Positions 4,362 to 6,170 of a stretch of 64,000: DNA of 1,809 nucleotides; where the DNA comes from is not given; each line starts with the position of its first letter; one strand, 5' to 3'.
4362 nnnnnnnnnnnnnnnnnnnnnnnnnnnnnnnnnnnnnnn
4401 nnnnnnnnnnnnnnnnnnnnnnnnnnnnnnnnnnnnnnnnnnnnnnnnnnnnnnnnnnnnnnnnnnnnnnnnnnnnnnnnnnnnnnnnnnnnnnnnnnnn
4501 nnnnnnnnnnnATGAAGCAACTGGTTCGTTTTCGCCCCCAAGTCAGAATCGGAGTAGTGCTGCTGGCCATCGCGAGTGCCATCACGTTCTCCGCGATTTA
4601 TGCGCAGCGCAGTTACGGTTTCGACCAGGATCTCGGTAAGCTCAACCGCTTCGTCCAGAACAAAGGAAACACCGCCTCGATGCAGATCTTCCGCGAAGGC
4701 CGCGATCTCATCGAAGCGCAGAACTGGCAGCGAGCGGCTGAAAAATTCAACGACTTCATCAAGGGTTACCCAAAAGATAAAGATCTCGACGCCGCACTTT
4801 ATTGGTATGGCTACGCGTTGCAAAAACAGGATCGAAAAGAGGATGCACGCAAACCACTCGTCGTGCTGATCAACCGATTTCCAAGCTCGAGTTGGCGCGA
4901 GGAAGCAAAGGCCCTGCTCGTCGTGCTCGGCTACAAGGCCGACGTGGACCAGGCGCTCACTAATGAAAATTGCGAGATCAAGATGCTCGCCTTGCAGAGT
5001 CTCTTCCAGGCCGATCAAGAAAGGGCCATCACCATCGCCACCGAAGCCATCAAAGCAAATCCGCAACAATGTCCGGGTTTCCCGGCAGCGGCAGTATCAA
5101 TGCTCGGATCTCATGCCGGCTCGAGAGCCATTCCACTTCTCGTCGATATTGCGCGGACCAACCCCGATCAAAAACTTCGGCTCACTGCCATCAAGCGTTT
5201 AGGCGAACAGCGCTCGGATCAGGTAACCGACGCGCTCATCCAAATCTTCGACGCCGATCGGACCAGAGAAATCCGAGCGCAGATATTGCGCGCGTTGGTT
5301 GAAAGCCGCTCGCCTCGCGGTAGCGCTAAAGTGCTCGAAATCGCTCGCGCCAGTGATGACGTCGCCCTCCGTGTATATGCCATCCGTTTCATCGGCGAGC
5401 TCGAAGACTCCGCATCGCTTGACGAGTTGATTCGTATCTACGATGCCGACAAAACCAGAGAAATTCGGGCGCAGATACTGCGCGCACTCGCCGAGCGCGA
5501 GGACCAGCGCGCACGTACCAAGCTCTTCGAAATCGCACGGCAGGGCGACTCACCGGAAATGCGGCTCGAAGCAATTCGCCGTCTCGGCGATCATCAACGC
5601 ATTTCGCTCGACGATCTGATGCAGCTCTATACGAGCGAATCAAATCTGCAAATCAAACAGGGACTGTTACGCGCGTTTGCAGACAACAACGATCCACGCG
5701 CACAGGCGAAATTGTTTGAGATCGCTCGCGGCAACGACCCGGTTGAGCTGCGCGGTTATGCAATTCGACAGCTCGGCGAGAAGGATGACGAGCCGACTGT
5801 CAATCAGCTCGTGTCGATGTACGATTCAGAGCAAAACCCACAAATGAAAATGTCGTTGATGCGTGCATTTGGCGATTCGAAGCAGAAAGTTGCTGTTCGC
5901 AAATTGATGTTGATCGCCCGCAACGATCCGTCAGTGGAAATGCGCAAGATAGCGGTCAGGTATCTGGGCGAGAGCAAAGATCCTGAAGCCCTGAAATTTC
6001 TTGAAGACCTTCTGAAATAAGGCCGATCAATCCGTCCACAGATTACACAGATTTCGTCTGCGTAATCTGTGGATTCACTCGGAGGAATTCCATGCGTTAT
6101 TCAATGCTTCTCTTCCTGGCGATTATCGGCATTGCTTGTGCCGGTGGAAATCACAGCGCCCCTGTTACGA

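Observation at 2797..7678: Four-gene module: ECF sigma, zf-HC2 anti-sigma and two exported HEAT-repeat proteins (copy 1)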

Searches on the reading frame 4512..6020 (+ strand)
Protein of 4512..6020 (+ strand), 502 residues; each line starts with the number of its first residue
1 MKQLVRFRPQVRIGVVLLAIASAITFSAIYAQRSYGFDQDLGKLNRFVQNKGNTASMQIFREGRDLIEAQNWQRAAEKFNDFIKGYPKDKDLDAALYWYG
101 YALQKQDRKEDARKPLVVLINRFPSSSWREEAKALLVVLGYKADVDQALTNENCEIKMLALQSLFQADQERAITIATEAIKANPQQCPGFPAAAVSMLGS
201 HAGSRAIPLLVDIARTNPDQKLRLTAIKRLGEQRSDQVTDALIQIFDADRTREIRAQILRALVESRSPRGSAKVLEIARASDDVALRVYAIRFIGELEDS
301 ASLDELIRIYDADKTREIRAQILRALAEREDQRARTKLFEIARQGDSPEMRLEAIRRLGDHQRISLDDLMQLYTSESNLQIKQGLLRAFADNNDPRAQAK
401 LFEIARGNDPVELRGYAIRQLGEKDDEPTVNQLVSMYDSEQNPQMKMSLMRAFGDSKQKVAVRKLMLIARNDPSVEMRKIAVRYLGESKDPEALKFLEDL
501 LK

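Call 4: search_protein_families(library=pfam, proteins=[window:4512-6020:+], max_evalue=0.01)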
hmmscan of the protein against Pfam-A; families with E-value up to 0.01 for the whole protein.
window:4512-6020:+ (502 aa): 6 families
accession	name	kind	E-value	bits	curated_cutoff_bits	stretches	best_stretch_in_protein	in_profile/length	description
PF13646.12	HEAT_2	-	5.5e-32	110.3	27.7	5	191-262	17-87/88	HEAT repeats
PF11838.14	ERAP1_C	-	8e-11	42.4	38.2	1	376-474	124-229/318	ERAP1-like C-terminal domain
PF13174.12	TPR_6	-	7.9e-09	36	26.3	1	95-126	2-33/33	Tetratricopeptide repeat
PF03130.22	HEAT_PBS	-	2.4e-08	34.1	20.9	0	286-308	1-23/27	PBS lyase HEAT-like repeat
PF13525.12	YfiO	-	0.00046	20.5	25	1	70-138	56-135/203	Outer membrane lipoprotein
PF13432.12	TPR_16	-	0.00058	20.7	32.7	1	61-113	2-51/65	Tetratricopeptide repeat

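Call 11: search_protein_families(library=ncbifam, proteins=[window:4512-6020:+], max_evalue=0.01)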
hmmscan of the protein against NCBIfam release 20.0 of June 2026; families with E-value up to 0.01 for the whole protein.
window:4512-6020:+ (502 aa): 8 families
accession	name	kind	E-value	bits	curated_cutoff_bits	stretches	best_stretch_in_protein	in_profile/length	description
NF045915.1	PhycobilmeDegNblB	equivalog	4.1e-16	59.2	300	2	143-343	4-202/214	phycobilisome degradation protein NblB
TIGR02795.1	tol_pal_ybgF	equivalog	2.8e-11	44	90.1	1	59-132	5-78/119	tol-pal system protein YbgF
NF010374.0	PRK13800.1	equivalog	7.3e-08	31.1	1196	2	243-488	627-866/898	fumarate reductase/succinate dehydrogenase flavoprotein subunit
TIGR03302.1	OM_YfiO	subfamily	5.9e-06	25.9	81.4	1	69-136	83-158/239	outer membrane protein assembly factor BamD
NF008068.0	PRK10803.1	equivalog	0.0002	21.4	383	1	68-133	155-220/263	cell division protein CpoB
NF007244.0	PRK09687.1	equivalog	0.00046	19.6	275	1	170-371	53-264/285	putative lyase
NF058515.1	phyc_lyase_CpcF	equivalog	0.0026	17.4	220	0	318-392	76-147/200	C-phycocyanin alpha-cysteine-84 phycocyanobilin lyase subunit CpcF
NF053852.1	vesicle_Bd0635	exception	0.0027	17.4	250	1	56-134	138-216/223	CpoB-like predatory vesicle lipoprotein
